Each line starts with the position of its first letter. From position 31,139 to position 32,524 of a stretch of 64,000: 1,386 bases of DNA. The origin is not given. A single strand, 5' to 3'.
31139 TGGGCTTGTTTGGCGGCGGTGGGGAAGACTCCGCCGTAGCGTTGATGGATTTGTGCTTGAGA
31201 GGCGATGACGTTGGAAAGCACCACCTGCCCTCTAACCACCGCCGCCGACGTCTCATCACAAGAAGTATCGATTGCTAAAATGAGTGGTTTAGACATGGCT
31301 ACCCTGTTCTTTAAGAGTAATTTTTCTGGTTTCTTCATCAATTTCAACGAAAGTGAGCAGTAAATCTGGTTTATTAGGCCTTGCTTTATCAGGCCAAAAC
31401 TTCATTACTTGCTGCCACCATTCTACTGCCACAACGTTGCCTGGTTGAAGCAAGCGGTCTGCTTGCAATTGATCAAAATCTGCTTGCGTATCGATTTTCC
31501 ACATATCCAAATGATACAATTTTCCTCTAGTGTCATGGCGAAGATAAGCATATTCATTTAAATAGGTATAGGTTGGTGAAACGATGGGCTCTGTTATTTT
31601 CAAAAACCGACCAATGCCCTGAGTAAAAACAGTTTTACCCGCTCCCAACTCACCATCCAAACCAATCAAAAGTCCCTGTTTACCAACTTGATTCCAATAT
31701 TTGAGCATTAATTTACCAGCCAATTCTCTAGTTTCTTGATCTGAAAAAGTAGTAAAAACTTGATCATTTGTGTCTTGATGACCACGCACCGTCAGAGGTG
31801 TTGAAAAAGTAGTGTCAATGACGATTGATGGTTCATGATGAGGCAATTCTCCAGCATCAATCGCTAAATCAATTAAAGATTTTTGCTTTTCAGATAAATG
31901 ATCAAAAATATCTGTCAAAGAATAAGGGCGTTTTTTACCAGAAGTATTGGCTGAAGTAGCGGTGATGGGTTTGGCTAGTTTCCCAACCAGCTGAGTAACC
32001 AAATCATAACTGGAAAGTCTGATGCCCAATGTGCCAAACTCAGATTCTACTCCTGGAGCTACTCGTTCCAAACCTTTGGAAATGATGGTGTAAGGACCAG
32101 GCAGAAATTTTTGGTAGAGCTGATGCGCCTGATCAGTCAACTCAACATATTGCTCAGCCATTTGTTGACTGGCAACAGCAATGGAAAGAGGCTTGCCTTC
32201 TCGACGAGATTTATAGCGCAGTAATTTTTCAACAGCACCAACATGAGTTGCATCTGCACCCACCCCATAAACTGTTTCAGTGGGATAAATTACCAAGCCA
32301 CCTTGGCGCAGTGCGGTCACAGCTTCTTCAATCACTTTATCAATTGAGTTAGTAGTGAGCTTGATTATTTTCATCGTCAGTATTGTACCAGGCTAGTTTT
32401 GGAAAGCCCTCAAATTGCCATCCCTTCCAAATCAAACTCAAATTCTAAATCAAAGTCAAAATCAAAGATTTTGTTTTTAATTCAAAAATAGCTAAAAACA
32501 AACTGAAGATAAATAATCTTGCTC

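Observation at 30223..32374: TsaC-TsaE fusion ORF immediately upstream of tsaD (t6A37 synthesis operon)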

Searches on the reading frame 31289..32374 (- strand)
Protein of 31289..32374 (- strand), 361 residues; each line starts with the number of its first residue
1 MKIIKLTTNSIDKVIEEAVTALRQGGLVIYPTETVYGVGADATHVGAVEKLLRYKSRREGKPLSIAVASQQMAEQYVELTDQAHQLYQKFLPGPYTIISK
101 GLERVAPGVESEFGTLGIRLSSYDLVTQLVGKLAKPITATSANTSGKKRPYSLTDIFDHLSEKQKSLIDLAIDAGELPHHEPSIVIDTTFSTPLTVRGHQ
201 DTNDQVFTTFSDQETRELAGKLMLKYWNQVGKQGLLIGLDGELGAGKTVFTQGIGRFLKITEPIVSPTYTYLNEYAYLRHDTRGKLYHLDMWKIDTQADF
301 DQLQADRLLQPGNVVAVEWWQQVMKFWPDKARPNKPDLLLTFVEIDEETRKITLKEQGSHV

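Call 3: search_protein_families(library=pfam, proteins=[window:31289-32374:-], max_evalue=0.01)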
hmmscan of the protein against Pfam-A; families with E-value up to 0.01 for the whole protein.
window:31289-32374:- (361 aa): 2 families
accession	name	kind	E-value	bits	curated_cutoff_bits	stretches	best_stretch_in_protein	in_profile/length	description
PF01300.24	Sua5_yciO_yrdC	-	9.3e-43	146.2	25.1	1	21-197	2-176/178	Telomere recombination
PF02367.23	TsaE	-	2.4e-25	89.4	26.6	1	212-330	4-112/128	Threonylcarbamoyl adenosine biosynthesis protein TsaE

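Call 4: search_protein_families(library=ncbifam, proteins=[window:31289-32374:-], max_evalue=0.01)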
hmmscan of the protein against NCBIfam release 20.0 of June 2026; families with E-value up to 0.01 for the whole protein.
window:31289-32374:- (361 aa): 5 families
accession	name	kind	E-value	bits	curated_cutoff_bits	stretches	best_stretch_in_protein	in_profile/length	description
TIGR00057.1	TIGR00057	equivalog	2.4e-45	154.2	123.2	1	10-197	6-189/202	L-threonylcarbamoyladenylate synthase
NF007919.1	PRK10634.1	equivalog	1.6e-24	86.4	175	1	19-178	2-163/176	L-threonylcarbamoyladenylate synthase type 1 TsaC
TIGR00150.1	T6A_YjeE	equivalog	2.4e-20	72.8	60.1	1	231-355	19-132/135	tRNA (adenosine(37)-N6)-threonylcarbamoyltransferase complex ATPase subunit type 1 TsaE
NF007931.0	PRK10646.1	equivalog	1.7e-09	37.8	246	1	235-330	29-120/153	tRNA (adenosine(37)-N6)-threonylcarbamoyltransferase complex ATPase subunit type 1 TsaE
TIGR00143.1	hypF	equivalog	8.4e-07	27.5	466.1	1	12-161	191-339/741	carbamoyltransferase HypF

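Call 8: find_homologous_proteins(query=window:31289-32374:-, max_evalue=0.00001)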
Query window:31289-32374:- (361 aa): 2603 proteins with E <= 0.00001 among 5779 candidates; the best 120 are listed.
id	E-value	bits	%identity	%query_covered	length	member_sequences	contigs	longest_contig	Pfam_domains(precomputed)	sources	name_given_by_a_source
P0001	7.7e-239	810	100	100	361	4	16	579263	PF01300.25,PF02367.24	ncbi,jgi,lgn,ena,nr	ncbi:MAG: hypothetical protein A2383_00935 [Candidatus Pacebacteria bacterium RIFOXYB1_FULL_39_46]|n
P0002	1.2e-179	615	78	100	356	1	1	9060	PF01300.25,PF02367.24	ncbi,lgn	ncbi:MAG: L-threonylcarbamoyladenylate synthase [Candidatus Paceibacterota bacterium]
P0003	3.8e-162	557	70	98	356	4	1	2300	PF01300.25,PF02367.24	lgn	-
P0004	1.1e-155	536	68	99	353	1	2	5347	PF01300.25,PF02367.24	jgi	jgi:L-threonylcarbamoyladenylate synthase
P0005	3.2e-152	525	67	98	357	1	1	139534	PF01300.25,PF02367.24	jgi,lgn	jgi:L-threonylcarbamoyladenylate synthase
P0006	5.3e-151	521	66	99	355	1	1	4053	PF01300.25,PF02367.24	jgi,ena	-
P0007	6.8e-149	514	65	99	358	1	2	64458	PF01300.25,PF02367.24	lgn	-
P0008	1.2e-147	510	65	99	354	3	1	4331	PF01300.25,PF02367.24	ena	-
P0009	2.7e-144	499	64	99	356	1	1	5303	PF01300.25,PF02367.24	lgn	-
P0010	4.9e-144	498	61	99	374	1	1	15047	PF01300.25,PF02367.24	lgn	-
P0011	4.4e-142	491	63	99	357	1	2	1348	PF01300.25,PF02367.24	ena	-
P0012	4.5e-142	491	60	99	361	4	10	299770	PF01300.25,PF02367.24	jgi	jgi:L-threonylcarbamoyladenylate synthase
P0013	1.3e-141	490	61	99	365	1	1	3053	PF01300.25,PF02367.24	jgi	jgi:L-threonylcarbamoyladenylate synthase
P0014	6.2e-141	488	63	99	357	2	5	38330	PF01300.25,PF02367.24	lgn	-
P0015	1.6e-140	486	60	98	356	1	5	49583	PF01300.25,PF02367.24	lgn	-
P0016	4.8e-140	485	61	98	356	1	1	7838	PF01300.25,PF02367.24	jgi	jgi:L-threonylcarbamoyladenylate synthase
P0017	1.0e-139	484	61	99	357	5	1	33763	PF01300.25,PF02367.24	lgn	-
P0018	1.7e-139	483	60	99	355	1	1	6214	PF01300.25,PF02367.24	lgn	-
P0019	2.7e-139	482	62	98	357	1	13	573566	PF01300.25,PF02367.24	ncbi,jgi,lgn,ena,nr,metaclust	ncbi:MAG: Translation factor SUA5 [Candidatus Pacebacteria bacterium GW2011_GWA1_46_10]|nr:MAG: Tran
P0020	1.4e-137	477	63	91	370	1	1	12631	PF01300.25,PF02367.24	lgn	-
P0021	3.7e-137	475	59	99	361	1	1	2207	PF01300.25,PF02367.24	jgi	jgi:L-threonylcarbamoyladenylate synthase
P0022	6.6e-137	474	62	97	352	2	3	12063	PF01300.25,PF02367.24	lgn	-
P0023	1.7e-136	473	61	99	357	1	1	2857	PF01300.25,PF02367.24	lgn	-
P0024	2.2e-135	469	60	99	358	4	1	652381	PF01300.25,PF02367.24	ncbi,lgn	ncbi:MAG: L-threonylcarbamoyladenylate synthase [Patescibacteria group bacterium]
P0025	2.9e-135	469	63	91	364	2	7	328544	PF01300.25,PF02367.24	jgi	jgi:L-threonylcarbamoyladenylate synthase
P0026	4.5e-134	465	59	99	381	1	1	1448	PF01300.25,PF02367.24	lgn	-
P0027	8.1e-133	461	60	99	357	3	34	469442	PF01300.25,PF02367.24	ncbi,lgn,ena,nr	ncbi:MAG: hypothetical protein COU63_01225 [Candidatus Pacebacteria bacterium CG10_big_fil_rev_8_21_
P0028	2.3e-132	459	57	99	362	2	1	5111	PF01300.25,PF02367.24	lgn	-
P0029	4.0e-131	455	57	100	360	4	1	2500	PF01300.25,PF02367.24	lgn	-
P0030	1.1e-129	451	57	99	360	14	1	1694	PF01300.25,PF02367.24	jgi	jgi:L-threonylcarbamoyladenylate synthase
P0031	4.6e-129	449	58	99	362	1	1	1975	PF01300.25,PF02367.24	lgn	-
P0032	3.3e-127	442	58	99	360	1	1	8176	PF01300.25,PF02367.24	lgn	-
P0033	5.5e-127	442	57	99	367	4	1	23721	PF01300.25,PF24883.3,PF02367.24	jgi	-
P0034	2.0e-126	440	57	99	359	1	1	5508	PF01300.25,PF02367.24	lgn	-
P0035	6.1e-126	438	57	99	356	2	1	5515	PF01300.25,PF02367.24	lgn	-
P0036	1.4e-125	437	55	99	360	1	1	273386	PF01300.25,PF02367.24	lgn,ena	-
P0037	1.7e-125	437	58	99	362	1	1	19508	PF01300.25,PF02367.24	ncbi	-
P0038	2.5e-125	436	55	100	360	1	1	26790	PF01300.25,PF02367.24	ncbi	-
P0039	3.0e-125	436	56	99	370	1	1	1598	PF01300.25,PF02367.24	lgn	-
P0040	6.0e-125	435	57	99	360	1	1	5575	PF01300.25,PF02367.24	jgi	jgi:L-threonylcarbamoyladenylate synthase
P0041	1.4e-124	434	56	99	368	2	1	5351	PF01300.25,PF02367.24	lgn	-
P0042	1.8e-124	434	57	99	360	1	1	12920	PF01300.25,PF02367.24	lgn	-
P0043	2.8e-124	433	55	99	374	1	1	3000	PF01300.25,PF02367.24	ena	-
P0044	4.9e-124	432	57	98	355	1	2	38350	PF01300.25,PF02367.24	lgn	-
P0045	8.9e-124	431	56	99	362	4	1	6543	PF01300.25,PF02367.24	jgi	-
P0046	9.9e-124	431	58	92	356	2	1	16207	PF01300.25,PF02367.24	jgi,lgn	jgi:L-threonylcarbamoyladenylate synthase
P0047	1.4e-123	431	55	99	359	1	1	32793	PF01300.25,PF02367.24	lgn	-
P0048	1.5e-123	430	55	99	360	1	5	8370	PF01300.25,PF02367.24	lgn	-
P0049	1.6e-123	430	57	99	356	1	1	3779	PF01300.25,PF02367.24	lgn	-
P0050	1.6e-123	430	55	95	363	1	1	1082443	PF01300.25,PF02367.24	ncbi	-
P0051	2.1e-123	430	56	99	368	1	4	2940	PF01300.25,PF02367.24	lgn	-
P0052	3.2e-123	429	56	99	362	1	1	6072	PF01300.25,PF02367.24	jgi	jgi:L-threonylcarbamoyladenylate synthase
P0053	4.0e-123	429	56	99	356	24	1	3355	PF01300.25,PF02367.24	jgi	-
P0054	4.5e-123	429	57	90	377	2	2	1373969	PF01300.25,PF02367.24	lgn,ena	-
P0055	5.1e-123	429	58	99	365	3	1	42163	PF01300.25,PF02367.24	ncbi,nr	ncbi:MAG: hypothetical protein COY81_03470 [Candidatus Pacebacteria bacterium CG_4_10_14_0_8_um_filt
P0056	7.8e-123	428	55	99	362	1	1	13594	PF01300.25,PF02367.24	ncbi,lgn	-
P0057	8.5e-123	428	63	84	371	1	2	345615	PF01300.25,PF02367.24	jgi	jgi:L-threonylcarbamoyladenylate synthase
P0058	8.8e-123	428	58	94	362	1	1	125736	PF01300.25,PF02367.24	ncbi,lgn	-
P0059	9.4e-123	428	56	99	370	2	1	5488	PF01300.25,PF02367.24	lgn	-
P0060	1.0e-122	428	58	91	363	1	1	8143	PF01300.25,PF02367.24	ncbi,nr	ncbi:MAG: threonylcarbamoyl-AMP synthase [Candidatus Pacebacteria bacterium]|nr:threonylcarbamoyl-AM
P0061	1.6e-122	427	56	98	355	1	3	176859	PF01300.25,PF02367.24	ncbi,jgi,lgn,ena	-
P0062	1.8e-122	427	53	100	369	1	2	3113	PF01300.25,PF02367.24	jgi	jgi:tRNA threonylcarbamoyl adenosine modification protein (Sua5/YciO/YrdC/YwlC family)/tRNA threonyl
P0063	1.9e-122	427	53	98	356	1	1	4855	PF01300.25,PF02367.24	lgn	-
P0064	2.5e-122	426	54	98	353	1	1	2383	PF01300.25,PF02367.24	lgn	-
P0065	2.5e-122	426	54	99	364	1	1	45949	PF01300.25,PF02367.24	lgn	-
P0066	2.6e-122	426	56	98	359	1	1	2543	PF01300.25,PF02367.24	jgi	jgi:L-threonylcarbamoyladenylate synthase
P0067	2.7e-122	426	56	99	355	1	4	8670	PF01300.25,PF02367.24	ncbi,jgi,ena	-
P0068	3.2e-122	426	55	99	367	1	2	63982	PF01300.25,PF02367.24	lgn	-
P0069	3.4e-122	426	56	99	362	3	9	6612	PF01300.25,PF02367.24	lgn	-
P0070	4.4e-122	426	54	98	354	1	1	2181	PF01300.25,PF02367.24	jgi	jgi:L-threonylcarbamoyladenylate synthase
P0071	4.7e-122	426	54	98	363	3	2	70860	PF01300.25,PF02367.24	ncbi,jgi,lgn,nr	ncbi:threonylcarbamoyl-AMP synthase [Patescibacteria group bacterium]|nr:threonylcarbamoyl-AMP synth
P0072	6.4e-122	425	54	99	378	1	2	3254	PF01300.25,PF02367.24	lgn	-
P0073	7.3e-122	425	57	91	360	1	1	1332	PF01300.25,PF02367.24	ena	-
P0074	8.4e-122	425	56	96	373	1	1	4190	PF01300.25,PF02367.24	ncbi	-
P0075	1.0e-121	424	54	99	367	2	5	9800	PF01300.25,PF02367.24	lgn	-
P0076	1.4e-121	424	53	99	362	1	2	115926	PF01300.25,PF02367.24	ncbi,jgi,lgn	ncbi:MAG: L-threonylcarbamoyladenylate synthase [Candidatus Woesebacteria bacterium]|jgi:L-threonylc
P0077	1.8e-121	424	54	99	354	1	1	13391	PF01300.25,PF02367.24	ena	-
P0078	1.8e-121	424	53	98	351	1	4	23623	PF01300.25,PF02367.24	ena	-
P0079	1.8e-121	424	54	99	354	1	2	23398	PF01300.25,PF02367.24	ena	-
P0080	2.9e-121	423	55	98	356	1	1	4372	PF01300.25,PF02367.24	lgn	-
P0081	3.3e-121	423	54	99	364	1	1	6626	PF01300.25,PF02367.24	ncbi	-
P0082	4.3e-121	422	55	99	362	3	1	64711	PF01300.25,PF02367.24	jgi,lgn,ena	-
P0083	4.4e-121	422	59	91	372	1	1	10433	PF01300.25,PF02367.24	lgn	-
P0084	4.6e-121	422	56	98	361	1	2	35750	PF01300.25,PF02367.24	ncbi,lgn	-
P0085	5.2e-121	422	57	91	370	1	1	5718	PF01300.25,PF02367.24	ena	-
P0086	5.3e-121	422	59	91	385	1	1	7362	PF01300.25,PF02367.24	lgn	-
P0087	6.5e-121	422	56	89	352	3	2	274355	PF01300.25,PF02367.24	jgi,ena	-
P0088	6.9e-121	422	57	89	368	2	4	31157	PF01300.25,PF02367.24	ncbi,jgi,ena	jgi:tRNA threonylcarbamoyl adenosine modification protein (Sua5/YciO/YrdC/YwlC family)/tRNA threonyl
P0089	7.4e-121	422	58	90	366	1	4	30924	PF01300.25,PF02367.24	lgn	-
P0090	8.4e-121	421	53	99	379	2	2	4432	PF01300.25,PF02367.24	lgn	-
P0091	1.1e-120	421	54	95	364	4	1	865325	PF01300.25,PF02367.24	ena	-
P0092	1.2e-120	421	56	90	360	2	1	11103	PF01300.25,PF02367.24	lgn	-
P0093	1.3e-120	421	52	99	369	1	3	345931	PF01300.25,PF02367.24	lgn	-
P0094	1.3e-120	421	55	94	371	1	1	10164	PF01300.25,PF02367.24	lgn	-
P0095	1.6e-120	420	55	99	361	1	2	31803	PF01300.25,PF02367.24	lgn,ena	-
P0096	1.7e-120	420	55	99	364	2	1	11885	PF01300.25,PF02367.24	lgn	-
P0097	2.0e-120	420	53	99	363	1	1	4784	PF01300.25,PF02367.24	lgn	-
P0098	2.0e-120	420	54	99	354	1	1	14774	PF01300.25,PF02367.24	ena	-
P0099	2.3e-120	420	56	99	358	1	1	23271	PF01300.25,PF02367.24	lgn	-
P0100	2.5e-120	420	56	91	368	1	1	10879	PF01300.25,PF02367.24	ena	-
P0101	2.6e-120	420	56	99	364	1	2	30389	PF01300.25,PF02367.24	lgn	-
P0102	2.6e-120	420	54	99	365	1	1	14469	PF01300.25,PF02367.24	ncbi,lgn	ncbi:MAG TPA: L-threonylcarbamoyladenylate synthase [Patescibacteria group bacterium]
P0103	3.0e-120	420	58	96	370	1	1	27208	PF01300.25,PF02367.24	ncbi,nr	ncbi:MAG: threonylcarbamoyl-AMP synthase [Candidatus Pacebacteria bacterium]|nr:threonylcarbamoyl-AM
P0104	3.0e-120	420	53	99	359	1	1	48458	PF01300.25,PF02367.24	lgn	-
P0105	3.4e-120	419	59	91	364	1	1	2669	PF01300.25,PF02367.24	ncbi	-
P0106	3.6e-120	419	52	99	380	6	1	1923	PF01300.25,PF02367.24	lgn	-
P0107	3.9e-120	419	54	99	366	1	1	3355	PF01300.25,PF02367.24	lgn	-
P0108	4.6e-120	419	56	99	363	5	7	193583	PF01300.25,PF02367.24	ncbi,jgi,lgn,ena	jgi:L-threonylcarbamoyladenylate synthase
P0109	5.5e-120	419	54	98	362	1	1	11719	PF01300.25,PF02367.24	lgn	-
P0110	5.5e-120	419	53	99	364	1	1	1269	PF01300.25,PF02367.24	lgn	-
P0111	6.3e-120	419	56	90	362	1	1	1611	PF01300.25,PF02367.24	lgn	-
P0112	8.9e-120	418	55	99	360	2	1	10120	PF01300.25,PF02367.24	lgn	-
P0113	1.0e-119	418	56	93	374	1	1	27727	PF01300.25,PF02367.24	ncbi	-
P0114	1.1e-119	418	53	99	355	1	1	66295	PF01300.25,PF02367.24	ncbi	-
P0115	1.2e-119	418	55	95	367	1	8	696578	PF01300.25,PF02367.24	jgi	jgi:L-threonylcarbamoyladenylate synthase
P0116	1.2e-119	418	55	91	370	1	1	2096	PF01300.25,PF02367.24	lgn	-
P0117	1.6e-119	417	53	99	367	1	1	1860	PF01300.25,PF02367.24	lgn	-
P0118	1.6e-119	417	49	100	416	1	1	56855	PF01300.25,PF02367.24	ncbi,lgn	ncbi:MAG: L-threonylcarbamoyladenylate synthase [Patescibacteria group bacterium]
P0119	2.2e-119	417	54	99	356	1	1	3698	PF01300.25,PF02367.24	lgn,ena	-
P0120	3.0e-119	416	54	98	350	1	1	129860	PF01300.25,PF02367.24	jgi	jgi:L-threonylcarbamoyladenylate synthase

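Call 14: find_encoding_contigs(protein=P0001, flank=10000, max_places=4)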
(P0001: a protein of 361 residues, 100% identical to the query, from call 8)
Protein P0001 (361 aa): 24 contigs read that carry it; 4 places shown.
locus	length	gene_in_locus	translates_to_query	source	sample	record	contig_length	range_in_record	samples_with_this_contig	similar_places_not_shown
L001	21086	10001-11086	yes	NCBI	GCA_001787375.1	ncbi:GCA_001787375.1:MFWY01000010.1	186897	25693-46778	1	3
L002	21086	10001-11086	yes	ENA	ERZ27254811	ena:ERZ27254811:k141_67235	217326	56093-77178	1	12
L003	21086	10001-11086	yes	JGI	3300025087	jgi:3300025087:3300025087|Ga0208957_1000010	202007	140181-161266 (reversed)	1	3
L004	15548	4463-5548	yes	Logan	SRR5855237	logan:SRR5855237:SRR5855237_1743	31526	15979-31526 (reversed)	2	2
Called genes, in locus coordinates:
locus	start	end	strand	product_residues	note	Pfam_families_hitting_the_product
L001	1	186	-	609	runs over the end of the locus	PF06480:FtsH_ext (weak), PF13191:AAA_16 (faint), PF00004:AAA, PF07728:AAA_5 (faint), PF17862:AAA_lid_3, PF01434:Peptidase_M41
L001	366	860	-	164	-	-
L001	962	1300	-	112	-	-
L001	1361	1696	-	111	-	PF01588:tRNA_bind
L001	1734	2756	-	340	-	PF00579:tRNA-synt_1b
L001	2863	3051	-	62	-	-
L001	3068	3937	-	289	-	PF13102:Phage_int_SAM_5 (weak), PF13495:Phage_int_SAM_4, PF02899:Phage_int_SAM_1, PF00589:Phage_integrase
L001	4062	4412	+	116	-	PF04977:DivIC (weak)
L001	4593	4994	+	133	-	-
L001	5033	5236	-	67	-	-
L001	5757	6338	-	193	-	-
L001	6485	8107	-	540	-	PF00118:Cpn60_TCP1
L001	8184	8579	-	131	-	PF00166:Cpn10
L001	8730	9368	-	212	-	PF01145:Band_7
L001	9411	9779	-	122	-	-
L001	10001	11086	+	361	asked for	PF01300:Sua5_yciO_yrdC, PF02367:TsaE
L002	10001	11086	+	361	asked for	PF01300:Sua5_yciO_yrdC, PF02367:TsaE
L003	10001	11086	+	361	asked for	PF01300:Sua5_yciO_yrdC, PF02367:TsaE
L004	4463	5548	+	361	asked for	PF01300:Sua5_yciO_yrdC, PF02367:TsaE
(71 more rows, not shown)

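Call 19: find_encoding_contigs(protein=P0005, flank=10000, max_places=1)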
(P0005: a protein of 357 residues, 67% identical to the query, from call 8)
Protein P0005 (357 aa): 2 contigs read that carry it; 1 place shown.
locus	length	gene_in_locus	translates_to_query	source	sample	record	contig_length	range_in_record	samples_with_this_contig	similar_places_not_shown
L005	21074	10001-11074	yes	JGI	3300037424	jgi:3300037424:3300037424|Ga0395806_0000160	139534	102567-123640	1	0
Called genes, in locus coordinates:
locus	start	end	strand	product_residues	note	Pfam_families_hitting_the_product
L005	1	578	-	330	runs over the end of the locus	PF00579:tRNA-synt_1b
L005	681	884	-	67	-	-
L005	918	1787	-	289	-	PF13102:Phage_int_SAM_5 (weak), PF13495:Phage_int_SAM_4, PF02899:Phage_int_SAM_1, PF00589:Phage_integrase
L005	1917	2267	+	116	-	PF04977:DivIC (weak)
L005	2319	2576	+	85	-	-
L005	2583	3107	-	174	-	PF00583:Acetyltransf_1, PF13673:Acetyltransf_10, PF13508:Acetyltransf_7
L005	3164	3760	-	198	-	-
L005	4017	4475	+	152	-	-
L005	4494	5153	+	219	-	-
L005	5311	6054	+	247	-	-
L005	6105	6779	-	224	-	-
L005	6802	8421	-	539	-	PF00118:Cpn60_TCP1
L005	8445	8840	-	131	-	PF00166:Cpn10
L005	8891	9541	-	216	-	PF01145:Band_7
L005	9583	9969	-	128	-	-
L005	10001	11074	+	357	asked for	PF01300:Sua5_yciO_yrdC, PF02367:TsaE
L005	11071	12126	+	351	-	PF00814:TsaD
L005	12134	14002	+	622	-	-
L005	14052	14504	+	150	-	PF01668:SmpB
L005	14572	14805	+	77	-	PF18917:LiaI-LiaF-like_TM1, PF22570:LiaF-TM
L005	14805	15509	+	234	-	PF02224:Cytidylate_kin, PF13189:Cytidylate_kin2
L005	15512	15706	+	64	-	-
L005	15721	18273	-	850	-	PF00912:Transgly, PF00905:Transpeptidase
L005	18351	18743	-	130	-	-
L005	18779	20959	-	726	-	PF21995:RNR-II_ins_dom, PF02867:Ribonuc_red_lgC (faint)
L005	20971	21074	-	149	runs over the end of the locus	PF22811:Zn_ribbon_NrdR, PF03477:ATP-cone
